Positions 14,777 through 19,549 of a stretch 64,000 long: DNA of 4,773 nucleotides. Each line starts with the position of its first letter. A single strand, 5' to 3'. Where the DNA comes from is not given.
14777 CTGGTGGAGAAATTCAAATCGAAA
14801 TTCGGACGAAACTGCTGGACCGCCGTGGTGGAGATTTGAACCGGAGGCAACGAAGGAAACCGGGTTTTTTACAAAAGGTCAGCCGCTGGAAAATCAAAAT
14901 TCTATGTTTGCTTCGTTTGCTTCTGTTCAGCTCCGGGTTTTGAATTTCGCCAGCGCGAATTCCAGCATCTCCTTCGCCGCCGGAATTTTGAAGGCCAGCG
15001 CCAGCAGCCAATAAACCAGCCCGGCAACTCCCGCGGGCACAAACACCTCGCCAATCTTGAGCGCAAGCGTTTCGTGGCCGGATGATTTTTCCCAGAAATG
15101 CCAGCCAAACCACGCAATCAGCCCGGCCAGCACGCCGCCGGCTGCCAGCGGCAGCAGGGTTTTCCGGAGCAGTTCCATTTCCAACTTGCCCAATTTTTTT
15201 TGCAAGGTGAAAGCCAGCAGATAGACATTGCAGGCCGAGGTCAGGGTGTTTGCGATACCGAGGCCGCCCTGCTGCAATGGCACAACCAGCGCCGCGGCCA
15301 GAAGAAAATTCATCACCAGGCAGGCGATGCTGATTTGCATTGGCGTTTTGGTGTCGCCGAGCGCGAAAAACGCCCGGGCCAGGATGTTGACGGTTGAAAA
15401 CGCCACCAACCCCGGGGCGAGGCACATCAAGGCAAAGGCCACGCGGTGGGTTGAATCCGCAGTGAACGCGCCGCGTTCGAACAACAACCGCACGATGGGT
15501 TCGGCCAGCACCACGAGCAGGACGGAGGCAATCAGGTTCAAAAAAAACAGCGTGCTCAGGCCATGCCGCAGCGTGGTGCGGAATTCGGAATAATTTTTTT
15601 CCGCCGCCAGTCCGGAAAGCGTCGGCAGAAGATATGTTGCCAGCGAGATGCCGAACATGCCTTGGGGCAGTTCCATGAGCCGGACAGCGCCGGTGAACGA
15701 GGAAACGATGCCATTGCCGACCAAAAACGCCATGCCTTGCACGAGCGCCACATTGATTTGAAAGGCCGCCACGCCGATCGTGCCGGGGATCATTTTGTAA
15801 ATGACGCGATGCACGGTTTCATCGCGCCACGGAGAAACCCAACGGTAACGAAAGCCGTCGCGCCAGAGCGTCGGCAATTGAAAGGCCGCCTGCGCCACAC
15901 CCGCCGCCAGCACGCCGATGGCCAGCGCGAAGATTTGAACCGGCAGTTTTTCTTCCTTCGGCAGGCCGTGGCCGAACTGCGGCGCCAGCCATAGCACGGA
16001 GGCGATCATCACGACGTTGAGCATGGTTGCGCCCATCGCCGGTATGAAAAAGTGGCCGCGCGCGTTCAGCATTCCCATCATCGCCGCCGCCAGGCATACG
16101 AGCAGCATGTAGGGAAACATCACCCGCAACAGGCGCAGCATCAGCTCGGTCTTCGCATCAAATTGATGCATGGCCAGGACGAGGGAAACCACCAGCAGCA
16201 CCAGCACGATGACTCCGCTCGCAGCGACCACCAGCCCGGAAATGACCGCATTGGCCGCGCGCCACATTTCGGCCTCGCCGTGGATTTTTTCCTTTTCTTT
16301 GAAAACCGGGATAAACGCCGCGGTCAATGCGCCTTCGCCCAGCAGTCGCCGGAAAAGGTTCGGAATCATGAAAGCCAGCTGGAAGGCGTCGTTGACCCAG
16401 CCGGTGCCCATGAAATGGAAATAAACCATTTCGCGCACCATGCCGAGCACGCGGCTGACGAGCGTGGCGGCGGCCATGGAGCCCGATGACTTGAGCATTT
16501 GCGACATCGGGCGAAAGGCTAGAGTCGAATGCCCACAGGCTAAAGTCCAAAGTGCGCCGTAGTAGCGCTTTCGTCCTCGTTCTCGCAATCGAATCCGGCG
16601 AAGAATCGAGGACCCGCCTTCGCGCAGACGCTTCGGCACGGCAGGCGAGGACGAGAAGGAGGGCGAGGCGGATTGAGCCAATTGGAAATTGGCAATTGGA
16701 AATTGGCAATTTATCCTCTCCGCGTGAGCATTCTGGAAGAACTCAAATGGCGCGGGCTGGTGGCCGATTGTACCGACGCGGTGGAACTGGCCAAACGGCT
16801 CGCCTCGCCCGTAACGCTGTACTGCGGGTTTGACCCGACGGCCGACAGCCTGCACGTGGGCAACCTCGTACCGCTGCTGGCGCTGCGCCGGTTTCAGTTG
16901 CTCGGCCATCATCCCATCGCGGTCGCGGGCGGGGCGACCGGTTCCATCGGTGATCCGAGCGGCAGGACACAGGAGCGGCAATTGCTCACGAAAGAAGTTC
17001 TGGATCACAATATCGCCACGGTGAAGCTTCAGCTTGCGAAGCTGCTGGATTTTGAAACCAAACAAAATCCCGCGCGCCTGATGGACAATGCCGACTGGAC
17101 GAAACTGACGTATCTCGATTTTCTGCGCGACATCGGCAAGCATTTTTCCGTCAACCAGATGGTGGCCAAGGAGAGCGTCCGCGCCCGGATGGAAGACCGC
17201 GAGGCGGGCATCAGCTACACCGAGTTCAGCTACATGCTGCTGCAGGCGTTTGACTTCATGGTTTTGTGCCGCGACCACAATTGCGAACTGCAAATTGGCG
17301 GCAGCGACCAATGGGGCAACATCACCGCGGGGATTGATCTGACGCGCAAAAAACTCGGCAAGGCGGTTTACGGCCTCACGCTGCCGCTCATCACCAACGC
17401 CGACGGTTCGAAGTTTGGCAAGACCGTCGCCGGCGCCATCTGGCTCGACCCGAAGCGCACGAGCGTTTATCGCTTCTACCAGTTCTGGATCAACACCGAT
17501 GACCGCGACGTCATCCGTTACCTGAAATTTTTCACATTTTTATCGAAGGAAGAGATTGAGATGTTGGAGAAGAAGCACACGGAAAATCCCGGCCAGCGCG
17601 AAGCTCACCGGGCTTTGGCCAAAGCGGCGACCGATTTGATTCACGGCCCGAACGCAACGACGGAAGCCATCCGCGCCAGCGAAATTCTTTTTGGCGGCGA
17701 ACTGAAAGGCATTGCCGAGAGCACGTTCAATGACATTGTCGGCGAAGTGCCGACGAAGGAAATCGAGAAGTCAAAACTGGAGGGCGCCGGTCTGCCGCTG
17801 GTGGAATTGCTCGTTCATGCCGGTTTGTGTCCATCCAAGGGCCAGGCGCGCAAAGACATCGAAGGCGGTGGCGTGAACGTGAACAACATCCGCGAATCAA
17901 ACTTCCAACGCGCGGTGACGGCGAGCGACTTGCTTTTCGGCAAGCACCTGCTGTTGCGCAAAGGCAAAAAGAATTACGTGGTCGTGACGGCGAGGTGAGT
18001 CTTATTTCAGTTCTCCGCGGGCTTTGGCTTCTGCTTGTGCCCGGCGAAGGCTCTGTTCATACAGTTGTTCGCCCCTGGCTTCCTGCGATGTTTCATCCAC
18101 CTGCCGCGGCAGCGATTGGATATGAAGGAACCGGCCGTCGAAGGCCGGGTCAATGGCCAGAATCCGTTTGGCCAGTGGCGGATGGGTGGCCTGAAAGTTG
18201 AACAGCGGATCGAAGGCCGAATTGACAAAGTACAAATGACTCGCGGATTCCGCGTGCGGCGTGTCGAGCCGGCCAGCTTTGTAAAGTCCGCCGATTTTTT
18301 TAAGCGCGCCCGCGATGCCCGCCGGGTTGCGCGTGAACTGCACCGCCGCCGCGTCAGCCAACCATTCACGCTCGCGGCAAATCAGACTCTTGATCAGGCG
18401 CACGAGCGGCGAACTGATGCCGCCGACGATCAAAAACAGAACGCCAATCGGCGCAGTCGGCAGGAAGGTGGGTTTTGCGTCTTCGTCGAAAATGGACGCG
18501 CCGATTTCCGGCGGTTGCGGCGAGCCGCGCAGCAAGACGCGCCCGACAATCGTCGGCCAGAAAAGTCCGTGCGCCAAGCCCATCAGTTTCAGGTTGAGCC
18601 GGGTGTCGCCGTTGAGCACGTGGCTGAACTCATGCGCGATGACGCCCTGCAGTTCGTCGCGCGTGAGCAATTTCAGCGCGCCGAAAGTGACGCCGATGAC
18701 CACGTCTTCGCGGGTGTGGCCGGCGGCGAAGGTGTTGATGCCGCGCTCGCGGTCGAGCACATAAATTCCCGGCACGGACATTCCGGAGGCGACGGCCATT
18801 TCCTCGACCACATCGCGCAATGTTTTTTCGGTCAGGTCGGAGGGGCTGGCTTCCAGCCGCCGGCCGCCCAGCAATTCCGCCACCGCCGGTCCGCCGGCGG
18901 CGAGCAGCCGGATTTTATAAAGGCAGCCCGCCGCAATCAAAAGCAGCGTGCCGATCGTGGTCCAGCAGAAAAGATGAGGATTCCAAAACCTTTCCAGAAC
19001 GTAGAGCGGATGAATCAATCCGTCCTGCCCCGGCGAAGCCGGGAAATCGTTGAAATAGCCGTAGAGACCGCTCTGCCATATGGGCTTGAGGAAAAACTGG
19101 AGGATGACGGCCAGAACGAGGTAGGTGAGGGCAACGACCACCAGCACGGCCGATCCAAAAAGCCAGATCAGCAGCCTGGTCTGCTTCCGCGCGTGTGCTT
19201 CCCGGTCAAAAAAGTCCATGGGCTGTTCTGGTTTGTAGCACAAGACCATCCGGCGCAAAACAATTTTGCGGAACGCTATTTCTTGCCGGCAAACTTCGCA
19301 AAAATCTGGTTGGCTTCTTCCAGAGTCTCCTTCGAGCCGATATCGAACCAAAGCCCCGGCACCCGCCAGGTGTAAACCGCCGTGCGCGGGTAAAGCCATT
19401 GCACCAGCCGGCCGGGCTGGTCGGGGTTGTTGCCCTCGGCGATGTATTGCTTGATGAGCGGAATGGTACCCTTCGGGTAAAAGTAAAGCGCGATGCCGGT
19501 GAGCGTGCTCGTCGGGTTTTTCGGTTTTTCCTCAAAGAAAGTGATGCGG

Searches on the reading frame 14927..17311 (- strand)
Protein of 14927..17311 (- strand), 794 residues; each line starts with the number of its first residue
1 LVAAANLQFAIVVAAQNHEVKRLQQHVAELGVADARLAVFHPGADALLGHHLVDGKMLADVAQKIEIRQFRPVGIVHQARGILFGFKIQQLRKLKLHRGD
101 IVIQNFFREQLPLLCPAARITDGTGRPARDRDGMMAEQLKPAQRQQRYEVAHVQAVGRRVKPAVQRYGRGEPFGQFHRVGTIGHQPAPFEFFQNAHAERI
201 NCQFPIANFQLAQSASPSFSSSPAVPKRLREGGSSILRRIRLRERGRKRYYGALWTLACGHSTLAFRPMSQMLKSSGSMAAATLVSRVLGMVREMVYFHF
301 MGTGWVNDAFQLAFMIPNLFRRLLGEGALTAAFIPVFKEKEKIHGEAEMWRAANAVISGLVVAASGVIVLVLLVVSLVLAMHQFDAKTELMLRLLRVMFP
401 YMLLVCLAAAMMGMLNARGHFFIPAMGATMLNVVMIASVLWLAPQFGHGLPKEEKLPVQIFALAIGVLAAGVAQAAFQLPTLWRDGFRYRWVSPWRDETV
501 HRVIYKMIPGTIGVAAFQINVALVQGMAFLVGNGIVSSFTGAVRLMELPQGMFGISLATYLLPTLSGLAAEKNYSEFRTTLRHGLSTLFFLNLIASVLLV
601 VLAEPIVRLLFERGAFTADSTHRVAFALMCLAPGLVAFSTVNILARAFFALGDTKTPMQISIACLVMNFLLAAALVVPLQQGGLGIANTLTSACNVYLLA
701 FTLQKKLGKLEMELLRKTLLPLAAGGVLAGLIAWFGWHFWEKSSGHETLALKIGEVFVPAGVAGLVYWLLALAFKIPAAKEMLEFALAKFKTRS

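Call 81: search_protein_families(library=pfam, proteins=[window:14927-17311:-], max_evalue=0.0001)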
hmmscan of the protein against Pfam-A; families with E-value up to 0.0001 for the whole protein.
window:14927-17311:- (794 aa): 2 families
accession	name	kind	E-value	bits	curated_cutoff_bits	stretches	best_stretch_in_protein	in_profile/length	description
PF03023.19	MurJ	-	7e-102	341.8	27.4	1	300-742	4-438/451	Lipid II flippase MurJ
PF01554.23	MatE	-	1e-07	32.3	24.9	1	550-672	41-159/161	MatE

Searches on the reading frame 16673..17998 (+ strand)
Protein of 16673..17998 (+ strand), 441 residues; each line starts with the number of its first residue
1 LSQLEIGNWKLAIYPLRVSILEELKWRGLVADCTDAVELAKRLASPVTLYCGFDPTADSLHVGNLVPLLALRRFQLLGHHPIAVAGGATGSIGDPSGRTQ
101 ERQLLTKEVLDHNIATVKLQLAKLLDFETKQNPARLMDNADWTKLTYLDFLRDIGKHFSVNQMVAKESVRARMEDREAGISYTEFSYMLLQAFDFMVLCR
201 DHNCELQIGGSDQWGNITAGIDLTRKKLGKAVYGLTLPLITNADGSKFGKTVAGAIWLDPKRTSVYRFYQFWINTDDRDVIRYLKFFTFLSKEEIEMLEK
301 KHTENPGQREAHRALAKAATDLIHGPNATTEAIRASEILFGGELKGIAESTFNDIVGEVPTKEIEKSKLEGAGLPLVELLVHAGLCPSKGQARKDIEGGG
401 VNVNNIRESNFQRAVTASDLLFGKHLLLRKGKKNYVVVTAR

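Call 81: search_protein_families(library=pfam, proteins=[window:16673-17998:+], max_evalue=0.0001)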
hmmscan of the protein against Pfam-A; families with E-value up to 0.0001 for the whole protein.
window:16673-17998:+ (441 aa): 3 families
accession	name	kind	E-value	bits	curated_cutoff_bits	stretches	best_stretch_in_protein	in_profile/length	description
PF00579.31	tRNA-synt_1b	-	1e-79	268.4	21.1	1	45-340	4-291/292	tRNA synthetases class I (W and Y)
PF22421.1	SYY_C-terminal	-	2.7e-19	69.3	27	1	362-438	7-83/83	Tyrosine--tRNA ligase SYY-like C-terminal domain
PF01479.30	S4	-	1.3e-06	28.4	22.8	1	375-407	2-34/48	S4 domain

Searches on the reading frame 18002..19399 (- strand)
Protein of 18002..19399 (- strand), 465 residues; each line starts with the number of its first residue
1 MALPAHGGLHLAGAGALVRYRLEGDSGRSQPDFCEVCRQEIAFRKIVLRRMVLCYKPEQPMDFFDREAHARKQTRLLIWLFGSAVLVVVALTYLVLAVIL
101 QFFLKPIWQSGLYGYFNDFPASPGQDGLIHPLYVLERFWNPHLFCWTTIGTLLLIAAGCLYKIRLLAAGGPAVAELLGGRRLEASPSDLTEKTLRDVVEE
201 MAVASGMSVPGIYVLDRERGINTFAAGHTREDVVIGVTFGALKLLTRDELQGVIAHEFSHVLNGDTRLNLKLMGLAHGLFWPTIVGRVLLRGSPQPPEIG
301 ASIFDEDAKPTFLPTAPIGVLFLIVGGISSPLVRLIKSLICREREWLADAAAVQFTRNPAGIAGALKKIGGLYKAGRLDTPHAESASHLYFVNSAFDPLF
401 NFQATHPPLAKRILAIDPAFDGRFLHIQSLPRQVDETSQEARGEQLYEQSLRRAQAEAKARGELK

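Call 81: search_protein_families(library=pfam, proteins=[window:18002-19399:-], max_evalue=0.0001)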
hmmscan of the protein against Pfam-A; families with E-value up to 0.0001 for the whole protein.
window:18002-19399:- (465 aa): 1 family
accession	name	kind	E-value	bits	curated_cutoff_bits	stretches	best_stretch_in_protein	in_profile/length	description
PF01435.24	Peptidase_M48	-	1.5e-21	77.5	20.3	1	190-417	3-183/186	Peptidase family M48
